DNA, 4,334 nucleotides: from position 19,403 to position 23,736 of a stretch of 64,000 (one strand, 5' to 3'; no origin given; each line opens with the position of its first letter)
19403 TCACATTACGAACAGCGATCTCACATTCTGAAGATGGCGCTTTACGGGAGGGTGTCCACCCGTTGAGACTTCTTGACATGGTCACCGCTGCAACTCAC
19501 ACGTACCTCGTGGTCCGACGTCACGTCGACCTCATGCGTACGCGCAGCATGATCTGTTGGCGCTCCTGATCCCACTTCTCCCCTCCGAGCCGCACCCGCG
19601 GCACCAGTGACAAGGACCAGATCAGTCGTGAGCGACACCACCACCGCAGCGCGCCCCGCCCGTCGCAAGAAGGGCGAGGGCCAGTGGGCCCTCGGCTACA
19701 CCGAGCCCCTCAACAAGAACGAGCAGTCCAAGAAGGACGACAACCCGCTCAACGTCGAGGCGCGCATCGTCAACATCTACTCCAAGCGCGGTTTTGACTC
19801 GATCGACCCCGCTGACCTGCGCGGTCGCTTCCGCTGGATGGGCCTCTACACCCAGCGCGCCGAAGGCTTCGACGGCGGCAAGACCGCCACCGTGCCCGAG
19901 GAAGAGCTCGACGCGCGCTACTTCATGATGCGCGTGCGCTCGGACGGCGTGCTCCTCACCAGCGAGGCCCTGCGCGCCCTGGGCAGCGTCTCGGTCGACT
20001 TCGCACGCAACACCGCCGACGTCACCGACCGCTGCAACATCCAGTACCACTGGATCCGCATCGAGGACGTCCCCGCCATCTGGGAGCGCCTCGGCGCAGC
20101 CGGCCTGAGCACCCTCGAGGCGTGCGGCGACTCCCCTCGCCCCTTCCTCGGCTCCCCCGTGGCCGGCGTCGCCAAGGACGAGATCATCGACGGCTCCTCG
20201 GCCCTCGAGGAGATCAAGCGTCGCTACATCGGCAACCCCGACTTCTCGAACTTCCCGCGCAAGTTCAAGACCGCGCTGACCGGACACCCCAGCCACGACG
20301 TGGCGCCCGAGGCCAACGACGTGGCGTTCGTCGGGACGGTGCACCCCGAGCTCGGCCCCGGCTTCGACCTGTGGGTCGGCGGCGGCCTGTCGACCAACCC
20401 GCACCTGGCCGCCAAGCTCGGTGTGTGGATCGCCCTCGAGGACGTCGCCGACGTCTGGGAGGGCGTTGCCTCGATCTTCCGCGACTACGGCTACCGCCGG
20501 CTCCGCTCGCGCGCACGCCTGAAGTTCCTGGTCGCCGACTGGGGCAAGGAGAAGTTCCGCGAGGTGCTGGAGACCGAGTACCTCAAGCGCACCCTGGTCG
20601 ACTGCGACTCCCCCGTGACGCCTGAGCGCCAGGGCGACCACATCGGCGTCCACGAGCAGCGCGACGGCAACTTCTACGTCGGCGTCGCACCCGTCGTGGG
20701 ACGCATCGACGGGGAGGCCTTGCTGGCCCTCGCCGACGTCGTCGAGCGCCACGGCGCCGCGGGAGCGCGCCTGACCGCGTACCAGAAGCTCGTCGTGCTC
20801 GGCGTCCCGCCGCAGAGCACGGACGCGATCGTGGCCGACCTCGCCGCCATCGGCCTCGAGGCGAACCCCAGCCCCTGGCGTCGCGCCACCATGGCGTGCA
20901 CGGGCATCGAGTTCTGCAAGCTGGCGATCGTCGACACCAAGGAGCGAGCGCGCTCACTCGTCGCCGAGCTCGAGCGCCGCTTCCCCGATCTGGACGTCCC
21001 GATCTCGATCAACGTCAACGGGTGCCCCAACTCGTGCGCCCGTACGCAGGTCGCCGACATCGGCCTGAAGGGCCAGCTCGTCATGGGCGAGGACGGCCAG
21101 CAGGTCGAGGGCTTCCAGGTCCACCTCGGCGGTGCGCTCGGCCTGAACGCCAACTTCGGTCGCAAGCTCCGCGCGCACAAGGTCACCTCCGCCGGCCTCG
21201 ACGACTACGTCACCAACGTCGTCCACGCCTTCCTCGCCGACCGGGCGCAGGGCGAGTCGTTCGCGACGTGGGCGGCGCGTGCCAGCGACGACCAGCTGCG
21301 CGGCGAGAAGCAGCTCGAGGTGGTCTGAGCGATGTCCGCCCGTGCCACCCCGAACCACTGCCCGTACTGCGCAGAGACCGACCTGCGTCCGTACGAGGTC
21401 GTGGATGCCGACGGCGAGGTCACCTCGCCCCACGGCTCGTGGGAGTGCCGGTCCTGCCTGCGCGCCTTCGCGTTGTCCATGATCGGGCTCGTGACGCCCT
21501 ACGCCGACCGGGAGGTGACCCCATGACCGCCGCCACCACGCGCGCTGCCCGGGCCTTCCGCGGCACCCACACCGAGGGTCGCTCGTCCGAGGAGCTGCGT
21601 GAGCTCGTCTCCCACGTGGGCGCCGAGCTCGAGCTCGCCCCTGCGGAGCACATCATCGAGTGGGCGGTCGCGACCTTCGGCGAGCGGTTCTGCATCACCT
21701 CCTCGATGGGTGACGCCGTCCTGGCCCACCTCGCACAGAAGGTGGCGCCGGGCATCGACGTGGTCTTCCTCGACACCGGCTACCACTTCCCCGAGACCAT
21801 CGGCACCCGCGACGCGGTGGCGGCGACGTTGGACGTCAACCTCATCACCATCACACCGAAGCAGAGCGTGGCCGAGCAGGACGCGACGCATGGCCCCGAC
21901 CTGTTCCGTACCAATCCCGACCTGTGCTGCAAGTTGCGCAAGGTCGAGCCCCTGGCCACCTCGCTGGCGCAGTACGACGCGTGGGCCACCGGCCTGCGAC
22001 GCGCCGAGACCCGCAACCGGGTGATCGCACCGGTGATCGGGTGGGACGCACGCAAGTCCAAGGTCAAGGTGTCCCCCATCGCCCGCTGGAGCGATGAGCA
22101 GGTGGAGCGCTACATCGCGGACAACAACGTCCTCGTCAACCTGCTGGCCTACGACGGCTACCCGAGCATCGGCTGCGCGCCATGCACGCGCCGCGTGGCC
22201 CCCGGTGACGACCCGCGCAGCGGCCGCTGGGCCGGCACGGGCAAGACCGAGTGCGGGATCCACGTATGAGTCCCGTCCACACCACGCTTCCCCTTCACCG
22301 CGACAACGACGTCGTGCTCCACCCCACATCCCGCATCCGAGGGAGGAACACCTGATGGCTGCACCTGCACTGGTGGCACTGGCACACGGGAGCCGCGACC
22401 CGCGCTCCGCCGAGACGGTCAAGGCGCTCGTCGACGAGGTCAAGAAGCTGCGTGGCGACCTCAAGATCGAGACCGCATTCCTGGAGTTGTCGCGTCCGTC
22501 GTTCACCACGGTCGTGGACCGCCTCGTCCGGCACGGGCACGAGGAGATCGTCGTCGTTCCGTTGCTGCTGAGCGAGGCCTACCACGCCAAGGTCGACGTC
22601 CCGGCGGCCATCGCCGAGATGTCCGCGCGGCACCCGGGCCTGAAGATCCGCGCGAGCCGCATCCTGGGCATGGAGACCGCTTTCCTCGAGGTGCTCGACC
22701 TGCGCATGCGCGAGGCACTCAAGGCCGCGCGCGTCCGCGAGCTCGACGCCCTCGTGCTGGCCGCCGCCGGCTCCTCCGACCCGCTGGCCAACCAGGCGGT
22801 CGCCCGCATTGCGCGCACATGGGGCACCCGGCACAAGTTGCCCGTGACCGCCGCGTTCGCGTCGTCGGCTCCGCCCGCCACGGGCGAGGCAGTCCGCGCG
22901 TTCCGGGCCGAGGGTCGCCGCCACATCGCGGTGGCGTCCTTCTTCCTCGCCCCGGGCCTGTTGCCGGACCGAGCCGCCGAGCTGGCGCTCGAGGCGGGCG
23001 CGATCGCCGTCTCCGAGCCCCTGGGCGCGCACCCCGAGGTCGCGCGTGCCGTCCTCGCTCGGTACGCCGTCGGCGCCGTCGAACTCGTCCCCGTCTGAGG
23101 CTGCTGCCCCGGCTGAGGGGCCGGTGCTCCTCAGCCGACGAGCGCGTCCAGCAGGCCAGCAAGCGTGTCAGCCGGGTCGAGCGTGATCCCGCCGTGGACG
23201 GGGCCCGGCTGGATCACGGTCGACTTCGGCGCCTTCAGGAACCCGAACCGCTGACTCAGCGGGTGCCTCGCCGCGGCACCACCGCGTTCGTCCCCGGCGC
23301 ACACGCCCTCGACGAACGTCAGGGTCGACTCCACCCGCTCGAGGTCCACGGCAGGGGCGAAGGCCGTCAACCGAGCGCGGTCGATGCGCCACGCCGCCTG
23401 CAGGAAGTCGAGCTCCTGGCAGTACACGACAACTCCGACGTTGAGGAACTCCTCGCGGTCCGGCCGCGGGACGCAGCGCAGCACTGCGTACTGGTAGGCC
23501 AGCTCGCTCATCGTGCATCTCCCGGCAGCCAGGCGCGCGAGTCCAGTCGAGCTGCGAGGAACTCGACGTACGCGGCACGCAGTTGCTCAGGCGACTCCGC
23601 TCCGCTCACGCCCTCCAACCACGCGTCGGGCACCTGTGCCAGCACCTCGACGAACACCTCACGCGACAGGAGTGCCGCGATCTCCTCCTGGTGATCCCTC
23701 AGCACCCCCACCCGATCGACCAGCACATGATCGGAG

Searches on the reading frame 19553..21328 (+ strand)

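Call 75: search_protein_families(library=pfam, proteins=[window:19553-21328:+], max_evalue=0.00001)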
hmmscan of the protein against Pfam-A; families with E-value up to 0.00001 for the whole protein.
window:19553-21328:+ (591 aa): 2 families
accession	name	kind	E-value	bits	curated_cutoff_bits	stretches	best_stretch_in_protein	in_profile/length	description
PF01077.27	NIR_SIR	-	2e-56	190.3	27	2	192-345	2-155/158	Nitrite and sulphite reductase 4Fe-4S domain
PF03460.22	NIR_SIR_ferr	-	6.6e-31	106.3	24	2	367-432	1-68/69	Nitrite/Sulfite reductase ferredoxin-like half domain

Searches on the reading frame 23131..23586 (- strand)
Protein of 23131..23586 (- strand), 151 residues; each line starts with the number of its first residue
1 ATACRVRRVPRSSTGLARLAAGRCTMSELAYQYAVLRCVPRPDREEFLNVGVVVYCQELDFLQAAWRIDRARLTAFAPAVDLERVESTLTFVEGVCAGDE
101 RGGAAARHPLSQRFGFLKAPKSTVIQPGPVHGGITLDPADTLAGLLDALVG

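Call 75: search_protein_families(library=pfam, proteins=[window:23131-23586:-], max_evalue=0.00001)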
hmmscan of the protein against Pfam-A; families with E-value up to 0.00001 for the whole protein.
window:23131-23586:- (151 aa): 1 family
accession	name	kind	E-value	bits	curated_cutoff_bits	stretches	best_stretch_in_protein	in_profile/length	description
PF11236.13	DUF3037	-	1.9e-39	134.9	22.6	1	33-150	1-118/118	Protein of unknown function (DUF3037)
